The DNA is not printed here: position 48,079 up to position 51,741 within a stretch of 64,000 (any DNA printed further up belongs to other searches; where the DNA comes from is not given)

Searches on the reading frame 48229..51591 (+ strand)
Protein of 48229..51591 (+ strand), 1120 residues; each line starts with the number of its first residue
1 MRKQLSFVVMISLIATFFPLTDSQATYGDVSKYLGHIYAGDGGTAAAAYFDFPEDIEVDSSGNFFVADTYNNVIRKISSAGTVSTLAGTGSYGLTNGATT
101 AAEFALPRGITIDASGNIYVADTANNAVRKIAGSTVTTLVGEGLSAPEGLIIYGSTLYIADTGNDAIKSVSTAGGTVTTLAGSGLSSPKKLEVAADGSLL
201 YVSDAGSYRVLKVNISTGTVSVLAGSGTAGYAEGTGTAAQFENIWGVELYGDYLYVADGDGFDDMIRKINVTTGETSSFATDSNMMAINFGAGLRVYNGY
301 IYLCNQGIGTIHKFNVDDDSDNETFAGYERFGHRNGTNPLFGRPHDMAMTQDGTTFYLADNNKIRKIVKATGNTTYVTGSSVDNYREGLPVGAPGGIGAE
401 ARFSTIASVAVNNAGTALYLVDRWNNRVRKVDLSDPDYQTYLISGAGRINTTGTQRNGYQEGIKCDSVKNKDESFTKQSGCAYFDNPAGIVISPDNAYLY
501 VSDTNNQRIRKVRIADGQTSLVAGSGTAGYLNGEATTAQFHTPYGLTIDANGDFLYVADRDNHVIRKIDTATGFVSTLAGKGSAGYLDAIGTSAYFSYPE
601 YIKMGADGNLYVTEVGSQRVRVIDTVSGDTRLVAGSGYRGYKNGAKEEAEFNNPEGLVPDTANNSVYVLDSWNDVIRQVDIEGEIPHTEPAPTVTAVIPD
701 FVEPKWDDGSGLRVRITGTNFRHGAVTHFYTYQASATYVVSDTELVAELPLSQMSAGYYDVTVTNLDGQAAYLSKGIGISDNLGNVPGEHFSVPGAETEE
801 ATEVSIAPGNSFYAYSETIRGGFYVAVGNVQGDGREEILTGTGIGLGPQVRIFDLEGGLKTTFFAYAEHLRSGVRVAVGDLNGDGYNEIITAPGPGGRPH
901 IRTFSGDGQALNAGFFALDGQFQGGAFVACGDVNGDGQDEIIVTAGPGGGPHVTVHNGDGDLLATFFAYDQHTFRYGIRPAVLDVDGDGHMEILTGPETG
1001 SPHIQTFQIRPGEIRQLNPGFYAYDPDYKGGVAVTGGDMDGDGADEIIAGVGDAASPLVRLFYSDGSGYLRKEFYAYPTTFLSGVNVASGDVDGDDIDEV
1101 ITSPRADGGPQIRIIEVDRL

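Call 8: search_protein_families(library=pfam, proteins=[window:48229-51591:+], max_evalue=0.001)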
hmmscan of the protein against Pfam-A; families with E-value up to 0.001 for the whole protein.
window:48229-51591:+ (1120 aa): 10 families
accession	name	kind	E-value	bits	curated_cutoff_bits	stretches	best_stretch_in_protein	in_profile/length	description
PF01436.27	NHL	-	3.4e-33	112.4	20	1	104-130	1-27/28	NHL repeat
PF25021.1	TEN_NHL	-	8e-24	84.7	27.1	2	492-581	79-178/357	Teneurin NHL domain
PF13517.12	FG-GAP_3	-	1.2e-16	61.5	26.9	3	880-943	1-61/61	FG-GAP-like repeat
PF01839.29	FG-GAP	-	5.8e-13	48.8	22.1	1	873-895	2-25/37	FG-GAP repeat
PF08450.18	SGL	-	9.9e-12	45.4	26.3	1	486-571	135-213/246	SMP-30/Gluconolactonase/LRE-like region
PF10282.15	Lactonase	-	8e-08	32.3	21.7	1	476-577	241-329/344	Lactonase, 7-bladed beta-propeller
PF01731.26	Arylesterase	-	9e-08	32.7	21.3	0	483-509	52-78/86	Arylesterase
PF01833.30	TIG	-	2.4e-05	24.7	20.9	0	708-767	14-72/84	IPT/TIG domain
PF24684.1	Vgb_lyase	-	0.0006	19.2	50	0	53-198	141-277/290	Virginiamycin B lyase family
PF20067.5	SSL_N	-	0.00086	19.6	18.9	0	598-613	22-37/46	Strictosidine synthase-like, N-terminal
